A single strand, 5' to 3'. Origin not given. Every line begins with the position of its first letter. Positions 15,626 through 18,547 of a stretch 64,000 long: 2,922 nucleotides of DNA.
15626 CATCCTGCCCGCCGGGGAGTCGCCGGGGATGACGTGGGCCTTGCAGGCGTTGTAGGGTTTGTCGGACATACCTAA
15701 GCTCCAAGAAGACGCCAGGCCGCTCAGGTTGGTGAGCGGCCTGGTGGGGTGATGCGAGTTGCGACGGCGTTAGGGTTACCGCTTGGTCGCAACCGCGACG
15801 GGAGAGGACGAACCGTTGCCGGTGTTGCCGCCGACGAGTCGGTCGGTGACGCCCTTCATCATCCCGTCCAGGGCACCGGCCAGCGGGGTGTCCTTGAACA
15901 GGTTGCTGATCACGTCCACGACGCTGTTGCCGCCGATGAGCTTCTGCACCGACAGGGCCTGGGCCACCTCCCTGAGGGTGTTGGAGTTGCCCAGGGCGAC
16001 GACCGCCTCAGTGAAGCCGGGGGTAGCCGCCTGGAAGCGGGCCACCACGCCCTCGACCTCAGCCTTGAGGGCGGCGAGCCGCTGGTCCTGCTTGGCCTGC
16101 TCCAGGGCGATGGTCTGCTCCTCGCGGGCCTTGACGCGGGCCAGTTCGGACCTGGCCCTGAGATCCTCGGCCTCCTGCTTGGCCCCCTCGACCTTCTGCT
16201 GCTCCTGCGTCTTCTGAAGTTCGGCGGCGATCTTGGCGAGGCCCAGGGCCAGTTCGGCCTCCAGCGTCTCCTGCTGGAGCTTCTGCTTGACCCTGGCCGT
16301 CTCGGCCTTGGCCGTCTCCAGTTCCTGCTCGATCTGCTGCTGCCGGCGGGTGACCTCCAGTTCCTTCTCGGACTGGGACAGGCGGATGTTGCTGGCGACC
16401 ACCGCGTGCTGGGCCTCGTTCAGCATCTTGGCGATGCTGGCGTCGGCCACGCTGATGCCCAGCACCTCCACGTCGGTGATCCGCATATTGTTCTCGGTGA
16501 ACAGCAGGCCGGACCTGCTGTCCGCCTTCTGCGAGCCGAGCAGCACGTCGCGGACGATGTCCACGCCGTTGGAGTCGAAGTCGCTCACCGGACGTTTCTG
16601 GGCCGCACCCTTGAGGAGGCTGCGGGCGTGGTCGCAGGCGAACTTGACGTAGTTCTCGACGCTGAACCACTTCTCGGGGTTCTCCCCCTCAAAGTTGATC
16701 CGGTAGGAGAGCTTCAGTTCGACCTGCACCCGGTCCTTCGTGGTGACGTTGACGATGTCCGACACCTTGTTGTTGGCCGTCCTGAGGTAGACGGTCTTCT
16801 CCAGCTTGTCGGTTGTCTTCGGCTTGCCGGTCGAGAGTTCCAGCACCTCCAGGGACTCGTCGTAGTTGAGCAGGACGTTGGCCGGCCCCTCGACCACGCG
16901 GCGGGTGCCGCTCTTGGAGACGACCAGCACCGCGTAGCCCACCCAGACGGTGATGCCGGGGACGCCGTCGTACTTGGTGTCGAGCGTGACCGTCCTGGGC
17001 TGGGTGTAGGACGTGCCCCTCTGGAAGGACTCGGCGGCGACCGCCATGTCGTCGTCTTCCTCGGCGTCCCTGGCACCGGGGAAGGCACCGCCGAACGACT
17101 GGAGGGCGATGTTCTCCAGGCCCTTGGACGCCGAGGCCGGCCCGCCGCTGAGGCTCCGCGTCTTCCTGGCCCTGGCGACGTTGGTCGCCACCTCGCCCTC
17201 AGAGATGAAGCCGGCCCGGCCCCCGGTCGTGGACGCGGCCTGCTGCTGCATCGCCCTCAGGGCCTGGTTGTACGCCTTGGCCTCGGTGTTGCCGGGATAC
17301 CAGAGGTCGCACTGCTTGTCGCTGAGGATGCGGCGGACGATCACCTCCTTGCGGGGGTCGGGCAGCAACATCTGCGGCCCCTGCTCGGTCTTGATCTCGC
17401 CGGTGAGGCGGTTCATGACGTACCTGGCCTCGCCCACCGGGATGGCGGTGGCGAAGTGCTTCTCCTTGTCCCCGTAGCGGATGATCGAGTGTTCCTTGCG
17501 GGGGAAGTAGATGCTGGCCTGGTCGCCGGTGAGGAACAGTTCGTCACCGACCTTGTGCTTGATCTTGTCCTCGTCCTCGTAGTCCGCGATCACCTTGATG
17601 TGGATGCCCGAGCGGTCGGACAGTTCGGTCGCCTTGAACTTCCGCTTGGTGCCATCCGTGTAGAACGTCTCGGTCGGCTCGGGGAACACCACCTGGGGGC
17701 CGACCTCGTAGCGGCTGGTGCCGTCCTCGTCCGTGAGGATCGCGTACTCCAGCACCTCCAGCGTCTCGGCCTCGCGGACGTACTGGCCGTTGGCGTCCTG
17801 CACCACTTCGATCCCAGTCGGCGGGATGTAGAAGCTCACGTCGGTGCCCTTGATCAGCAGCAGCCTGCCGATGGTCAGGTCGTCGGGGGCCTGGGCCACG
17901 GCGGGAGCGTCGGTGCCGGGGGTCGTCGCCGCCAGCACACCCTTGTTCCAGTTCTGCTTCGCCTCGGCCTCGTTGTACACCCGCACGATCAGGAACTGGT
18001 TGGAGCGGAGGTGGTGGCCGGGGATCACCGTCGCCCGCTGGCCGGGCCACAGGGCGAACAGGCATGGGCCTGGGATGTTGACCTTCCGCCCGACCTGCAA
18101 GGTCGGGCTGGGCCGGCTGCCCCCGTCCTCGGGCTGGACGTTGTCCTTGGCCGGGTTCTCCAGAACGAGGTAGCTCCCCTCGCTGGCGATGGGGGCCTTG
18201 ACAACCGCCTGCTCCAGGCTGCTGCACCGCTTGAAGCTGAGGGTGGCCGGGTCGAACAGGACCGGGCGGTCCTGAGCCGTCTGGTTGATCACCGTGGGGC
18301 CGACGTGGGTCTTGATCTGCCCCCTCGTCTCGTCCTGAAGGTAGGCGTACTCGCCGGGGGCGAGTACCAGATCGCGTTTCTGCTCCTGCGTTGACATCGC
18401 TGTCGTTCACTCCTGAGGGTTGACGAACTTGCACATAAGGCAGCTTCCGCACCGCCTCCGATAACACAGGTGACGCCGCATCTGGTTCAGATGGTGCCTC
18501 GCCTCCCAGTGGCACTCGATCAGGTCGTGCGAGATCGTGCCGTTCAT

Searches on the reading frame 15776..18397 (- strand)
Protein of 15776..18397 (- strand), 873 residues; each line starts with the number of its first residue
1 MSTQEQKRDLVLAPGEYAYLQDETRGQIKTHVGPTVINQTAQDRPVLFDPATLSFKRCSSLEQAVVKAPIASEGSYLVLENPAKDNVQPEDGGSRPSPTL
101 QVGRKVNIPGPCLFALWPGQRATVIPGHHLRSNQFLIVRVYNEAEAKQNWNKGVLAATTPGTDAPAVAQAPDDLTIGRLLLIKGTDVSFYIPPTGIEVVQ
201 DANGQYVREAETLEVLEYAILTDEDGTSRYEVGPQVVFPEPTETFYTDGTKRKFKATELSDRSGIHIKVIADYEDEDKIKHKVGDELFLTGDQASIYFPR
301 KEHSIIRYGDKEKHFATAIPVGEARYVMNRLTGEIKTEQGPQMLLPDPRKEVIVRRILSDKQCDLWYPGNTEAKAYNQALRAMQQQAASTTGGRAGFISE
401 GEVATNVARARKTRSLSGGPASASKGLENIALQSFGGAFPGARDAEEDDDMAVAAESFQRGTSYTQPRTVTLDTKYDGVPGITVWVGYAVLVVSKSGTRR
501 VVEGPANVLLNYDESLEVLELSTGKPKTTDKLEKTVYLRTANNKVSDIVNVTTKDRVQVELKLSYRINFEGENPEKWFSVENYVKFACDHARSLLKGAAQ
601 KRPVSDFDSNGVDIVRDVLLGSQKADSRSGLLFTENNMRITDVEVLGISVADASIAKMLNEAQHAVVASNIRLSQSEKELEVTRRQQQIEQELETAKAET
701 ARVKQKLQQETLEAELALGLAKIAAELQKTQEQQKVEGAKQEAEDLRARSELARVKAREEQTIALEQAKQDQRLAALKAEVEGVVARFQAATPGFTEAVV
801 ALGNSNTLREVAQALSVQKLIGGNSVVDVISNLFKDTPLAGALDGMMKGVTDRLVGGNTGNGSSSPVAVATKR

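Call 9: search_dna_similar(query=window:15776-18397:-, collection=phages, mode=protein, max_rows=15)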
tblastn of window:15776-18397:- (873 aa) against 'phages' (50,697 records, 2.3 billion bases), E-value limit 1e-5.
Records with a match: 3; places in all: 3; records where one place covers at least 80% of the query: 3.
Best place of each record, by identity: <60% 3.
By first word of the organism name: uncultured 3.
By host as written in the record: - 3.
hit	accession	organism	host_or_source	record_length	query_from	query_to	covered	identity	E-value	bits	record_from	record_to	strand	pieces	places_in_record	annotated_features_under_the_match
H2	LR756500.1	uncultured phage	metagenomic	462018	9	818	93%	41.2%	0e+0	603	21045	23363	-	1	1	record has no annotation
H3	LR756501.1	uncultured phage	metagenomic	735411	2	854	98%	38.4%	8e-175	567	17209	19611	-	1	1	record has no annotation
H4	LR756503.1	uncultured phage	metagenomic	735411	2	854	98%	38.4%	8e-175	567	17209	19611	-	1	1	record has no annotation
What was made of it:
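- The vault-protein-like gene matches only the huge phages LR756500 and LR756501/LR756503 (call 9).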

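Call 10: search_protein_families(library=pfam, proteins=[window:15776-18397:-], max_evalue=0.001)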
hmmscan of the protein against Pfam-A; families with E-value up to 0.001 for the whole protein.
window:15776-18397:- (873 aa): 2 families
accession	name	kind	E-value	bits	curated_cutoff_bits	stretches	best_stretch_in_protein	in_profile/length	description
PF11978.13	MVP_shoulder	-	1.9e-25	89.6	25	1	542-652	2-118/118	Shoulder domain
PF17795.6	Vault_3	-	8.6e-11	42.3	28.8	1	496-533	19-56/62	Major Vault Protein Repeat domain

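Call 17: get_annotated_region(hit=H2, flank=20000)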
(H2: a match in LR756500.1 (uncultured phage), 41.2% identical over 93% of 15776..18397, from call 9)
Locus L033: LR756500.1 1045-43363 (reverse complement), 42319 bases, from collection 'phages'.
description: uncultured phage genome assembly, chromosome: 1.
organism: uncultured phage (NCBI taxid 278008)
taxonomy: Viruses; environmental samples
host: -; source: metagenomic; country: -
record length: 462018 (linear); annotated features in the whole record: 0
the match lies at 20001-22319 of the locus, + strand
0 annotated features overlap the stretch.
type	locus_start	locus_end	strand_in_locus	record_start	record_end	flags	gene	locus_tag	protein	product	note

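Call 18: get_annotated_region(hit=H3, flank=20000)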
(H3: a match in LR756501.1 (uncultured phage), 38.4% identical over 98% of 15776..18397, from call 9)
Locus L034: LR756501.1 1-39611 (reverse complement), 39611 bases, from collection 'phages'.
description: uncultured phage genome assembly, chromosome: 1.
organism: uncultured phage (NCBI taxid 278008)
taxonomy: Viruses; environmental samples
host: -; source: metagenomic; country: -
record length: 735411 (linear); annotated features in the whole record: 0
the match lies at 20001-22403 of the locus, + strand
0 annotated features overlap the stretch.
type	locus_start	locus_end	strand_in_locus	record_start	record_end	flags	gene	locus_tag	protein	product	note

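Call 73: search_protein_families(library=padloc, proteins=[window:15776-18397:-], max_evalue=0.01)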
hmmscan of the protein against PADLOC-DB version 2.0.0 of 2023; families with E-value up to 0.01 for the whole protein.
window:15776-18397:- (873 aa): 0 families

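Call 89: search_protein_families(library=phrogs, proteins=[window:15776-18397:-], max_evalue=0.001)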
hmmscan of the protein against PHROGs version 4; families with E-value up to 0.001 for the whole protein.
window:15776-18397:- (873 aa): 0 families

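Call 90: find_related_loci(query=window:15776-18397:-, collection=viral_contigs, flank=10000)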
Query window:15776-18397:- (873 aa) in viral_contigs; peptide patterns used: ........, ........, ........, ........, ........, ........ (x = any residue, [..] = any of these).
11 stretches matched a pattern, but none encodes a relative of the query by tblastn (E <= 1e-3).
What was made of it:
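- Tried and rejected: The vault-like protein found none (call 90).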
